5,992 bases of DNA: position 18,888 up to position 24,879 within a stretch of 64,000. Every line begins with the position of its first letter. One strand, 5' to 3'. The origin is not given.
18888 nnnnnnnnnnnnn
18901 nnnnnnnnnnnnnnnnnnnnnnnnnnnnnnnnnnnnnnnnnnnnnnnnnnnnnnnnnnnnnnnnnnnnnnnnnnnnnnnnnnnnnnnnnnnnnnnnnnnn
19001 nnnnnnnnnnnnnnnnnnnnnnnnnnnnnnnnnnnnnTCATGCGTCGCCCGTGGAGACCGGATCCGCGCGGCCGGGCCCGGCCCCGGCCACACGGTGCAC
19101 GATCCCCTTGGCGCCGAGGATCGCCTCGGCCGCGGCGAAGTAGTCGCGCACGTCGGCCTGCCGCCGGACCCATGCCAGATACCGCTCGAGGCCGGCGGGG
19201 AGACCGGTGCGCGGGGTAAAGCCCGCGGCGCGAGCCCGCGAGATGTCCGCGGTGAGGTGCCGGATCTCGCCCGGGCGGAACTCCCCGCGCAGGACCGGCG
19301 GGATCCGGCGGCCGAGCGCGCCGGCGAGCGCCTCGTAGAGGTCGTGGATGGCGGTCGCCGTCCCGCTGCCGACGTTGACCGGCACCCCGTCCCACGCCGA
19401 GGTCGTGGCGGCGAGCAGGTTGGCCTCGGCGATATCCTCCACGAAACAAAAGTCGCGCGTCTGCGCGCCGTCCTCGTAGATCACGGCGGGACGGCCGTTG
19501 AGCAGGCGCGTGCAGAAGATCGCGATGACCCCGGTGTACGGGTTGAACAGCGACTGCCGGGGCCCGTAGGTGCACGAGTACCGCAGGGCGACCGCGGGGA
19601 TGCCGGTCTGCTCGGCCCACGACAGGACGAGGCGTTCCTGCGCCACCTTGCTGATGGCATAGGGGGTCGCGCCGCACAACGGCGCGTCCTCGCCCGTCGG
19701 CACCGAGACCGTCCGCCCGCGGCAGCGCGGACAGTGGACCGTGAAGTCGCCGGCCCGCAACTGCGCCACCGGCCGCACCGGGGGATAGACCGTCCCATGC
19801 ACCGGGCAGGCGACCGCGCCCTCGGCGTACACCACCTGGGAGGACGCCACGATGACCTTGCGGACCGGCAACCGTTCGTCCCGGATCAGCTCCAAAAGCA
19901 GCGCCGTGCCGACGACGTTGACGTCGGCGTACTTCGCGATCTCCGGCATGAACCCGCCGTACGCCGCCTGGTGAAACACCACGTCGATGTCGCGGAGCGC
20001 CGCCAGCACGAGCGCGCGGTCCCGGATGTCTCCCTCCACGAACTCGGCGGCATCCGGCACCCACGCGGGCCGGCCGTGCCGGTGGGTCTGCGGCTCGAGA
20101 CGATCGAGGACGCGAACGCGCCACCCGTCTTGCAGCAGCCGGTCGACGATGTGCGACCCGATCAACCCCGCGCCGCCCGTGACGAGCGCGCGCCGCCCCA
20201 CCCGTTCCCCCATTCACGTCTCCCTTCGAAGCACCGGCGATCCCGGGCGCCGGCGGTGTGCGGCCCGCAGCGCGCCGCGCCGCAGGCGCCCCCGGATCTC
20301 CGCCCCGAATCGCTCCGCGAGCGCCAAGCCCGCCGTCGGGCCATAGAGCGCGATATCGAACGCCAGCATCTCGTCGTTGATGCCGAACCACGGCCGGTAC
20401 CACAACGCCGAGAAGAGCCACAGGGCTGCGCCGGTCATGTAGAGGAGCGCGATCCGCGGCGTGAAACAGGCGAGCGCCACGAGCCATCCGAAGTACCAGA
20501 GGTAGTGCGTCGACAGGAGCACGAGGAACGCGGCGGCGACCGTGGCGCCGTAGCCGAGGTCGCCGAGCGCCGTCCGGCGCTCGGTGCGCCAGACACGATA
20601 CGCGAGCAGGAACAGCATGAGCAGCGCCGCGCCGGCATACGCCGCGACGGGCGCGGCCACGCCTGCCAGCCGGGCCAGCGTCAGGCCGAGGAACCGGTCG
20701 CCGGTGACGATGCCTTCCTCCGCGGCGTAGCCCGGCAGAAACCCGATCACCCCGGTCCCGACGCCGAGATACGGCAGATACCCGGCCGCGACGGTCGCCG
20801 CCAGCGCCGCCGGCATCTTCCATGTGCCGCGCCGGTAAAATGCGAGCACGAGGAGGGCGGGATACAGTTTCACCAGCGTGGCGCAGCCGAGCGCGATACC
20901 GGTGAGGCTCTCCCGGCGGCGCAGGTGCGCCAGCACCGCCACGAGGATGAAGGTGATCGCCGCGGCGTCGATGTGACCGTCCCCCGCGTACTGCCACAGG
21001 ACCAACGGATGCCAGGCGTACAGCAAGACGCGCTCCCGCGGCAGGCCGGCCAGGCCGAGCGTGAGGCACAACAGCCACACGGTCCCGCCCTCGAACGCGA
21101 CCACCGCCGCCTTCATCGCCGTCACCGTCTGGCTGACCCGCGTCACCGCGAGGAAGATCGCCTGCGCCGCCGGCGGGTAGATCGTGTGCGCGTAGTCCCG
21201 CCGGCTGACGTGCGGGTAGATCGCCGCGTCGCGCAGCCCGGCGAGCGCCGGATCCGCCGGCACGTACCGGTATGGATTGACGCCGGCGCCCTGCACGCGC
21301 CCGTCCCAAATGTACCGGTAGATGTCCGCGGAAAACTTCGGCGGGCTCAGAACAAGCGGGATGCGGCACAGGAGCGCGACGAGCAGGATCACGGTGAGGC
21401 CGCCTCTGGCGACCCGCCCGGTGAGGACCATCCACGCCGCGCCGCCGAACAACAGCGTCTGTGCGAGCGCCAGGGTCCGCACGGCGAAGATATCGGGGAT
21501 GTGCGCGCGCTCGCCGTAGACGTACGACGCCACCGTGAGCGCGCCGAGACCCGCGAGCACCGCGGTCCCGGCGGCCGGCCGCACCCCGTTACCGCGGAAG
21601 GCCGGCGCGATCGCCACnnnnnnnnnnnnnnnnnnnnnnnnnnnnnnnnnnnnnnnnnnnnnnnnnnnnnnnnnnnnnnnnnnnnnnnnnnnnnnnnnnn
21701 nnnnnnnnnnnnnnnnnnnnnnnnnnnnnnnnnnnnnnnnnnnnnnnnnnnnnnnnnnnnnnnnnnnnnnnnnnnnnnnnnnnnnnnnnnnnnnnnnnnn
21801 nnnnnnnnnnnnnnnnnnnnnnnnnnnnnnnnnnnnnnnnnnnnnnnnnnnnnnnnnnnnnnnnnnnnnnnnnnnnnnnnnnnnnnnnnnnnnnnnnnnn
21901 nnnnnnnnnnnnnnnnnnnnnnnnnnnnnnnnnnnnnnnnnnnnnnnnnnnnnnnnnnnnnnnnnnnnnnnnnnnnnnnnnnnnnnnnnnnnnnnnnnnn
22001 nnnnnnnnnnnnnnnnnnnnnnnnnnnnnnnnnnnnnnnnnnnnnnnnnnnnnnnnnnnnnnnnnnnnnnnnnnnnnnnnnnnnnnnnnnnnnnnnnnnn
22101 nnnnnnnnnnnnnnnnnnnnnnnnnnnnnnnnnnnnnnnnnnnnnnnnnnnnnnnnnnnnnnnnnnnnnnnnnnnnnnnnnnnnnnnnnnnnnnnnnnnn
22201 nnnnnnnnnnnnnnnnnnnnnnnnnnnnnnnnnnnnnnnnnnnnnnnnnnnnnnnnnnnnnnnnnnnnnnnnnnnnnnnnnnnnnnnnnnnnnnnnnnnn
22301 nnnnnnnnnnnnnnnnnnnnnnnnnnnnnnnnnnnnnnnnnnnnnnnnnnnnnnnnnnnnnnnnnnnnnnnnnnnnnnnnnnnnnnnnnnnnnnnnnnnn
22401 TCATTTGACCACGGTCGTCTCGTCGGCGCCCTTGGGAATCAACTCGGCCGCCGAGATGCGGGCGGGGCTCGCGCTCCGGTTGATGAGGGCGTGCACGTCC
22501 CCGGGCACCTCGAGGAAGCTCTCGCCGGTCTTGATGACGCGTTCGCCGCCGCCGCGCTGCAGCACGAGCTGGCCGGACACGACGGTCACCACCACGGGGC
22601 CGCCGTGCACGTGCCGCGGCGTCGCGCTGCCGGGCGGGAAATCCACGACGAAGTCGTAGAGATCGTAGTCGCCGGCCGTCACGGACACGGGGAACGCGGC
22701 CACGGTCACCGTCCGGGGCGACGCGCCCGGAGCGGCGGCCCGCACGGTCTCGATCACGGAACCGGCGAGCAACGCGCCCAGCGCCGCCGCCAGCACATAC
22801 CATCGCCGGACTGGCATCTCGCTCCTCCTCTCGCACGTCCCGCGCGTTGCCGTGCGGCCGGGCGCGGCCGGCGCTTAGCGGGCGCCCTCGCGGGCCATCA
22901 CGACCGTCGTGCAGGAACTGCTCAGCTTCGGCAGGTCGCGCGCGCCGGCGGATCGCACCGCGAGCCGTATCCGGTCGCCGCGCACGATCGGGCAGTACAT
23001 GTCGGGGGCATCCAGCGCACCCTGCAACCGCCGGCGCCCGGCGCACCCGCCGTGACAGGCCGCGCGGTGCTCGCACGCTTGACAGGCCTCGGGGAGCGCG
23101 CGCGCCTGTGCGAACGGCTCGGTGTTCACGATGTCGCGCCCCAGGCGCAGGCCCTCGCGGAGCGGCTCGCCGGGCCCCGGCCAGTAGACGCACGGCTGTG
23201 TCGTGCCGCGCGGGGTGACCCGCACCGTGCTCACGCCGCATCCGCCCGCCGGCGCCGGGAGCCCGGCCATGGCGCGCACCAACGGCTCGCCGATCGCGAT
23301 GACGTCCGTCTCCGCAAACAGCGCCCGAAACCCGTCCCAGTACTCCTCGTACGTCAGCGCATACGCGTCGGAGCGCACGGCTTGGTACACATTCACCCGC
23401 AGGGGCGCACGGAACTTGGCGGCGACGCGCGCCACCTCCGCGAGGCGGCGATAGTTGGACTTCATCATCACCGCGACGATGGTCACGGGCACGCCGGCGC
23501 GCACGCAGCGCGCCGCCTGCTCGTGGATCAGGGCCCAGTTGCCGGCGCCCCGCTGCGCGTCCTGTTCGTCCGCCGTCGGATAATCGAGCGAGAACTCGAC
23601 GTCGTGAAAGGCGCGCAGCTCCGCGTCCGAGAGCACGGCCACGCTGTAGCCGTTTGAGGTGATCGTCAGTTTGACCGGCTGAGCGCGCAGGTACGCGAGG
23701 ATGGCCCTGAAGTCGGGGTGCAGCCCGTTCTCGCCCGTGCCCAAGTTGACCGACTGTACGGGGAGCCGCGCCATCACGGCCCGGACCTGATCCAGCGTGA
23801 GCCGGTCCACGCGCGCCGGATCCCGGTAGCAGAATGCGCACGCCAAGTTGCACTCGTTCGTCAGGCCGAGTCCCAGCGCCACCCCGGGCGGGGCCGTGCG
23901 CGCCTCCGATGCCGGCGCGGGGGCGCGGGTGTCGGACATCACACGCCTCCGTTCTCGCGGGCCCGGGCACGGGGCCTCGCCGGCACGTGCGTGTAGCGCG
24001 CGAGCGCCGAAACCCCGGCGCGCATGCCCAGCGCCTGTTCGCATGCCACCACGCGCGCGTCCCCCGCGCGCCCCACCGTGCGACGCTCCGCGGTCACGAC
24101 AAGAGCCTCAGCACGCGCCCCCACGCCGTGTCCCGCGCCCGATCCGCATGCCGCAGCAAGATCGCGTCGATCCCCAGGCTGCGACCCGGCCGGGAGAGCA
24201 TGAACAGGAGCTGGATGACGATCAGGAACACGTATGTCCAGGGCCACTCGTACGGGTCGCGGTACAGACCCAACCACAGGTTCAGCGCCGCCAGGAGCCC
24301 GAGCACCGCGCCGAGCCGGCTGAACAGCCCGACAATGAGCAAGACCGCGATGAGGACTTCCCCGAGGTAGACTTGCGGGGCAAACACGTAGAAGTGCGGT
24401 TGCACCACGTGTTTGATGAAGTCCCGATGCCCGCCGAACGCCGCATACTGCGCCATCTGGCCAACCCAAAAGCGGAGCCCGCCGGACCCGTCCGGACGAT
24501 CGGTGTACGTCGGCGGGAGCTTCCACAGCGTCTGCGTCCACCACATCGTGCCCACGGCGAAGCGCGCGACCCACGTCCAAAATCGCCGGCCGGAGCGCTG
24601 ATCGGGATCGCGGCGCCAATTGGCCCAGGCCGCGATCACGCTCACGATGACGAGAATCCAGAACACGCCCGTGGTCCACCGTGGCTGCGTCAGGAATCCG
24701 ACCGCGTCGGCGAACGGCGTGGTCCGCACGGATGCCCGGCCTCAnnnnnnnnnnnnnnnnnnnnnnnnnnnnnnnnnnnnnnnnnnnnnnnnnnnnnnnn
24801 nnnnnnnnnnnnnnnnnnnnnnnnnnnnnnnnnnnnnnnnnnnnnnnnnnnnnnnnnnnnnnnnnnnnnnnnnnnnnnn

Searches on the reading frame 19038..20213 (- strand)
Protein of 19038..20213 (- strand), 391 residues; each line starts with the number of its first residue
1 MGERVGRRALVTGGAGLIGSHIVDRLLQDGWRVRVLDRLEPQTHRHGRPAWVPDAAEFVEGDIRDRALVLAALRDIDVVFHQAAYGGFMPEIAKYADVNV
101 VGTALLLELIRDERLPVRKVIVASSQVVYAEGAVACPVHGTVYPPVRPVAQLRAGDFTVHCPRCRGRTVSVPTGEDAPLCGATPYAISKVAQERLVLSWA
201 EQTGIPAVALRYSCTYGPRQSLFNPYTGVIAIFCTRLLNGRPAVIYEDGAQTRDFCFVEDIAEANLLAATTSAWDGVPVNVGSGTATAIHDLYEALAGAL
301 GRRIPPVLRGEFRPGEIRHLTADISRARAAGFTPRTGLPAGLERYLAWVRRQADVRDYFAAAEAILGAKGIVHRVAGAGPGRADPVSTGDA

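Call 10: search_protein_families(library=pfam, proteins=[window:19038-20213:-], max_evalue=0.001)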
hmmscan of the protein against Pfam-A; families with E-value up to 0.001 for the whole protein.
window:19038-20213:- (391 aa): 9 families
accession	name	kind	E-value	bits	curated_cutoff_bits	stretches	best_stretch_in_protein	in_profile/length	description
PF01370.27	Epimerase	-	2.2e-47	162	20.9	2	9-137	1-126/240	NAD dependent epimerase/dehydratase family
PF16363.11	GDP_Man_Dehyd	-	8e-36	124.6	27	2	10-129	1-133/332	GDP-mannose 4,6 dehydratase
PF01073.25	3Beta_HSD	-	1.3e-19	70.8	22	1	10-129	1-120/280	3-beta hydroxysteroid dehydrogenase/isomerase family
PF07993.18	NAD_binding_4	-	2.8e-13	50.1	20.1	1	11-232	1-218/258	Male sterility protein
PF05368.20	NmrA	-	4.2e-07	30.3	27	1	10-84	6-78/298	NmrA-like family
PF02719.21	Polysacc_synt_2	-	4.7e-07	29.7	20.2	1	10-125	2-128/293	Polysaccharide biosynthesis protein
PF13460.12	NAD_binding_10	-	3.7e-06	27.4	27.2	1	13-129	1-102/184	NAD(P)H-binding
PF00106.31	adh_short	-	5.1e-06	26.5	26.6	1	9-77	3-72/195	short chain dehydrogenase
PF04321.23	RmlD_sub_bind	-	0.00078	19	27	0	8-86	2-62/287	RmlD substrate binding domain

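Call 55: list_cluster_members(proteins=[P0001, P0002, P0109, P0122, window:19038-20213:-, window:10245-11318:+])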
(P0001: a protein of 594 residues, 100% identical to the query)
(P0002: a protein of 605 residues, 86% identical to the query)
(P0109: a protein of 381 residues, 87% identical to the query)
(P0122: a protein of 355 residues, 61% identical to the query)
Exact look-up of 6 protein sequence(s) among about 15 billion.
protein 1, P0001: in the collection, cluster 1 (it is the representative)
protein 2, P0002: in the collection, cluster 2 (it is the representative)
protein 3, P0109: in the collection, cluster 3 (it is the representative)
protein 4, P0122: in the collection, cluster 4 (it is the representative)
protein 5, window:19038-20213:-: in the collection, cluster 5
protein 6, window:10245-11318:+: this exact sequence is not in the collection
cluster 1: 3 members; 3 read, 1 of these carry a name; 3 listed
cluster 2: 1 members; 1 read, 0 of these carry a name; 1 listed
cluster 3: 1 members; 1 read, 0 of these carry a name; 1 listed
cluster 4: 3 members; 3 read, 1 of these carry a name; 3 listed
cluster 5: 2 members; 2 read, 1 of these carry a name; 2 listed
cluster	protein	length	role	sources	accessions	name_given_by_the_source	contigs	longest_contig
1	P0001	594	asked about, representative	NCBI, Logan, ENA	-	-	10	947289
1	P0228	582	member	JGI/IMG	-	hypothetical protein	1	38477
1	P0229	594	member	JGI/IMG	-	-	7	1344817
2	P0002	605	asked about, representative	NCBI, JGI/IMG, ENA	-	-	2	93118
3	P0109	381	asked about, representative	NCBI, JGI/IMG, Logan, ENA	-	-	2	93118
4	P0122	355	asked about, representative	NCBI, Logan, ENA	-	-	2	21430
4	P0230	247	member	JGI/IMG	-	uncharacterized membrane protein YraQ (UPF0718 family)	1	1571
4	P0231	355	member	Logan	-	-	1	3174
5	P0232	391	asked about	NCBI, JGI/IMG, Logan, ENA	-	-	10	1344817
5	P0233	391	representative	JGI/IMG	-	dTDP-L-rhamnose 4-epimerase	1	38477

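Call 63: search_protein_families(library=ncbifam, proteins=[window:19038-20213:-], max_evalue=0.00001)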
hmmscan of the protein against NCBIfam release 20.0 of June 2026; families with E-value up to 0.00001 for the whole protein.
window:19038-20213:- (391 aa): 24 families
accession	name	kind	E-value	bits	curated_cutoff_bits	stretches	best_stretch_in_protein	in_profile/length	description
TIGR04180.1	EDH_00030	hypoth_equivalog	1.7e-36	125.8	475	2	166-328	126-287/297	NAD-dependent 4,6-dehydratase LegB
TIGR01181.1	dTDP_gluc_dehyt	equivalog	4.2e-32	111.5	365.1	2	174-352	140-314/321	dTDP-glucose 4,6-dehydratase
TIGR01179.1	galE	equivalog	4.7e-30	104.5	262.3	2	9-132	2-128/332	UDP-glucose 4-epimerase GalE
NF011728.1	PRK15181.1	equivalog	8.1e-24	84.2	760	1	182-349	162-337/348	Vi polysaccharide biosynthesis UDP-N-acetylglucosaminuronic acid C-4 epimerase TviC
TIGR02197.1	heptose_epim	equivalog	7.7e-23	81.1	274.6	2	184-351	137-315/316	ADP-glyceromanno-heptose 6-epimerase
NF042422.1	oxyalk_red_OleD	equivalog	2.9e-18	66.3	580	1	9-140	3-123/329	2-alkyl-3-oxoalkanoate reductase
NF007956.0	PRK10675.1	subfamily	4.2e-18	65.6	394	1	8-132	2-131/338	UDP-glucose 4-epimerase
TIGR03466.1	HpnA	hypoth_equivalog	1.7e-17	63.3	367.65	1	8-128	2-116/327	hopanoid-associated sugar epimerase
NF007582.0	PRK10217.1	equivalog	4e-17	62.3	698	1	175-285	150-255/355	dTDP-glucose 4,6-dehydratase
NF007490.0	PRK10084.1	subfamily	1.1e-15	57.6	649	1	175-283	157-260/361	dTDP-glucose 4,6-dehydratase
NF047922.1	GDPFucSynFcl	equivalog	4.9e-13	49.2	500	1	183-349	132-301/308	GDP-L-fucose synthase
NF008360.0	PRK11150.1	equivalog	1.9e-12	47.1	452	1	185-352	140-309/310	ADP-glyceromanno-heptose 6-epimerase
NF042423.1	oxyalk_red_Shew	equivalog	6.8e-12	45.1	580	1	7-129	9-122/331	2-alkyl-3-oxoalkanoate reductase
NF052578.1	StrlDmthSdmBMthl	equivalog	1.2e-11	44.9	600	1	9-126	3-114/328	sterol demethylase protein SdmB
NF058621.1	DiazavRedAvaA7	equivalog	9.2e-10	38.6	400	0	8-124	2-113/304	3-diazoavenalumate denitrifying reductase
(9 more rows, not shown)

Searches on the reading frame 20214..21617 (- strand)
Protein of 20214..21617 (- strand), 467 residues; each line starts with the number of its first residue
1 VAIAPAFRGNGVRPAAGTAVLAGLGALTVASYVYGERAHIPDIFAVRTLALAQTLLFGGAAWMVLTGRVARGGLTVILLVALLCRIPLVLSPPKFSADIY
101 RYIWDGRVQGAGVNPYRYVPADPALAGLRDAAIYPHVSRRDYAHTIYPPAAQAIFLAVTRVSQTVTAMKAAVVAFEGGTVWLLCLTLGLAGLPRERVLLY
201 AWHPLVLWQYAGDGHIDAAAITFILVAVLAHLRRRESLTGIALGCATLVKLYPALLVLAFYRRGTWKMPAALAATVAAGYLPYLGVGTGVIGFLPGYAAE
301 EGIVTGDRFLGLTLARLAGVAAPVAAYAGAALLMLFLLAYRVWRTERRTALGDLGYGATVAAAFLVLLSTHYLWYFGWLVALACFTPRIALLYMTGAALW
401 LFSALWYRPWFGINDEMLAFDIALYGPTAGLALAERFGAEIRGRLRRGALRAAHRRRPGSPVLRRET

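Call 10: search_protein_families(library=pfam, proteins=[window:20214-21617:-], max_evalue=0.001)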
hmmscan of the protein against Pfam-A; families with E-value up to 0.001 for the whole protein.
window:20214-21617:- (467 aa): 1 family
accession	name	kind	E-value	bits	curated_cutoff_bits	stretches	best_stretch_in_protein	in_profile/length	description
PF09594.16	GT87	-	5.2e-08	33.4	25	1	146-366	2-235/237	Glycosyltransferase family 87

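Call 63: search_protein_families(library=ncbifam, proteins=[window:20214-21617:-], max_evalue=0.00001)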
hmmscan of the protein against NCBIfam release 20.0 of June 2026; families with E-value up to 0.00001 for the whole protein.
window:20214-21617:- (467 aa): 0 families

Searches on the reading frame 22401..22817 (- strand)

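Call 10: search_protein_families(library=pfam, proteins=[window:22401-22817:-], max_evalue=0.001)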
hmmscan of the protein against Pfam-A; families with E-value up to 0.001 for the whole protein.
window:22401-22817:- (138 aa): 3 families
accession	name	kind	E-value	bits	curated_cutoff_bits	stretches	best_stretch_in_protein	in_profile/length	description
PF07883.17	Cupin_2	-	2.2e-14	53.4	27.2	1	57-121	2-66/70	Cupin domain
PF02311.25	AraC_binding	-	4.4e-05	23.7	21.1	1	62-115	12-65/135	AraC-like ligand binding domain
PF12973.13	Cupin_7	-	0.00031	20.9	27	1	56-111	36-87/105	ChrR Cupin-like domain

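Call 63: search_protein_families(library=ncbifam, proteins=[window:22401-22817:-], max_evalue=0.00001)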
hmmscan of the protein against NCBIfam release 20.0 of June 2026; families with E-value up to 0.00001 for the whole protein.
window:22401-22817:- (138 aa): 0 families

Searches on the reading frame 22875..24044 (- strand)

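Call 10: search_protein_families(library=pfam, proteins=[window:22875-24044:-], max_evalue=0.001)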
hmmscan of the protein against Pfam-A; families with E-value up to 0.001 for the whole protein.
window:22875-24044:- (389 aa): 1 family
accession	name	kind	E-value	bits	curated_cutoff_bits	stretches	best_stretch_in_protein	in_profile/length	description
PF04055.27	Radical_SAM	-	3.8e-13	50.4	29.5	1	61-206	3-164/166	Radical SAM superfamily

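Call 63: search_protein_families(library=ncbifam, proteins=[window:22875-24044:-], max_evalue=0.00001)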
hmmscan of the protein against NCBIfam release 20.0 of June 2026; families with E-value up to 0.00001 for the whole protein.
window:22875-24044:- (389 aa): 25 families
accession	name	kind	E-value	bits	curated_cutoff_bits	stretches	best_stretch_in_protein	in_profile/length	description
TIGR03962.1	mycofact_rSAM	equivalog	4.1e-22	78.8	265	1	55-219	12-184/339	mycofactocin radical SAM maturase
TIGR04303.1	GeoRSP_rSAM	equivalog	6.3e-15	55.5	400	1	60-351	10-324/325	GeoRSP system radical SAM/SPASM protein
TIGR04055.1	rSAM_NirJ2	equivalog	5.2e-12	45.9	500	1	61-211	6-164/326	putative heme d1 biosynthesis radical SAM protein NirJ2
NF041298.1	rSAM_mat_DynA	equivalog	8.9e-12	44.6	450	1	162-353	128-341/356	dynobactin maturation radical SAM/SPASM protein DynA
TIGR02668.1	moaA_archaeal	equivalog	1.7e-11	43.7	325.25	1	59-220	14-186/303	GTP 3',8-cyclase MoaA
TIGR04317.1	W_rSAM_matur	equivalog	6.6e-11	41.9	380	1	59-212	8-175/349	tungsten cofactor oxidoreductase radical SAM maturase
TIGR04251.1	SCM_rSAM_ScmF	equivalog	1.3e-10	41.2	400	1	60-213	9-174/353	SynChlorMet cassette radical SAM/SPASM protein ScmF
NF001199.0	PRK00164.2-1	equivalog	1.4e-10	40.8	231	1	57-229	14-196/308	GTP 3',8-cyclase MoaA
NF049973.1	radical_Rv1681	equivalog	6.1e-10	38.5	380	1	38-207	54-233/326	Rv1681 family radical SAM protein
TIGR02666.1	moaA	equivalog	1.1e-09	37.8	284.05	1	58-216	13-188/336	GTP 3',8-cyclase MoaA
NF045574.1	sacti_mat_StsB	exception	3.7e-09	36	625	1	60-213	101-261/466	StsB family radical SAM/SPASM domain sactipeptide maturase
TIGR04053.2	TIGR04053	equivalog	9.1e-09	35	395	1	61-211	14-176/366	TIGR04053 family radical SAM/SPASM domain-containing protein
TIGR04051.1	rSAM_NirJ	equivalog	1.3e-08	34.2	515.45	1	61-206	8-161/354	heme d1 biosynthesis radical SAM protein NirJ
TIGR04250.1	SCM_rSAM_ScmE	equivalog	2.7e-08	33.1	400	1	59-207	7-164/358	SynChlorMet cassette radical SAM/SPASM protein ScmE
TIGR04085.1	rSAM_more_4Fe4S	domain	1.1e-07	32.2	27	1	269-351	1-93/93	SPASM domain-containing protein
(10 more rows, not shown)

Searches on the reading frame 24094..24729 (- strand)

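Call 10: search_protein_families(library=pfam, proteins=[window:24094-24729:-], max_evalue=0.001)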
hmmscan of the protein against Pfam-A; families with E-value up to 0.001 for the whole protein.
window:24094-24729:- (211 aa): 2 families
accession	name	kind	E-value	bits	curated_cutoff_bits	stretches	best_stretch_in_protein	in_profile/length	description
PF04173.18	DoxD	-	4.5e-08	33.6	22.7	1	51-197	1-150/167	TQO small subunit DoxD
PF07681.17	DoxX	-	0.00034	21.6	23.6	1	96-150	24-78/85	DoxX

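Call 63: search_protein_families(library=ncbifam, proteins=[window:24094-24729:-], max_evalue=0.00001)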
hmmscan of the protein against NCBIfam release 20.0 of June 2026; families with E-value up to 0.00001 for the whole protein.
window:24094-24729:- (211 aa): 1 family
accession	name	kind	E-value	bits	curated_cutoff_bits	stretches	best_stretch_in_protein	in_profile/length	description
NF041179.1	TQO_large_DoxD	equivalog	3.3e-07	30.5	300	1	45-196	10-165/181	thiosulfate:quinone oxidoreductase large subunit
